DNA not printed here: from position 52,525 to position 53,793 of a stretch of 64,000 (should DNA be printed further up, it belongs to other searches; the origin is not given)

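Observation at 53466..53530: Matching heptamer array inserted in frame in thiL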

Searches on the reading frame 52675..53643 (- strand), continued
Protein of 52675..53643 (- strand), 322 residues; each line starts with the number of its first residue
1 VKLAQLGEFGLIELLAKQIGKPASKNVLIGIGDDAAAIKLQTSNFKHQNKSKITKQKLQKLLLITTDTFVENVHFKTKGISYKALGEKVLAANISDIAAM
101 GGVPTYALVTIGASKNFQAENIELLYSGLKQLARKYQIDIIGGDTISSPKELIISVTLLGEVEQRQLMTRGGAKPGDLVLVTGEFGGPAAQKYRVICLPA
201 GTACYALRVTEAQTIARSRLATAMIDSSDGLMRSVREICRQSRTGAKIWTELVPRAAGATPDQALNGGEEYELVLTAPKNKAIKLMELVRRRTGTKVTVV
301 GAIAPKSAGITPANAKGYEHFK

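Call 76: find_encoding_contigs(protein=P0117, flank=1500, max_places=1)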
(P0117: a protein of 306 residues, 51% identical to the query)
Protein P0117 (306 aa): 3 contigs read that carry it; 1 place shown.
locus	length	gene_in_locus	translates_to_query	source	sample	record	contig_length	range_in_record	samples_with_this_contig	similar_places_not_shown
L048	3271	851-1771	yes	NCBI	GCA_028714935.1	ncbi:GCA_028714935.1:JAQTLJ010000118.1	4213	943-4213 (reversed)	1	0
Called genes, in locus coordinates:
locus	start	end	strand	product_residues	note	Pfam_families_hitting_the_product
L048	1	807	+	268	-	PF00534:Glycos_transf_1, PF13692:Glyco_trans_1_4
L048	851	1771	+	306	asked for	PF00586:AIRS, PF02769:AIRS_C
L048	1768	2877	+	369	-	PF04389:Peptidase_M28, PF01546:Peptidase_M20, PF05343:Peptidase_M42, PF07687:M20_dimer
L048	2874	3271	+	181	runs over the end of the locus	PF28549:NDPSase_N, PF00293:NUDIX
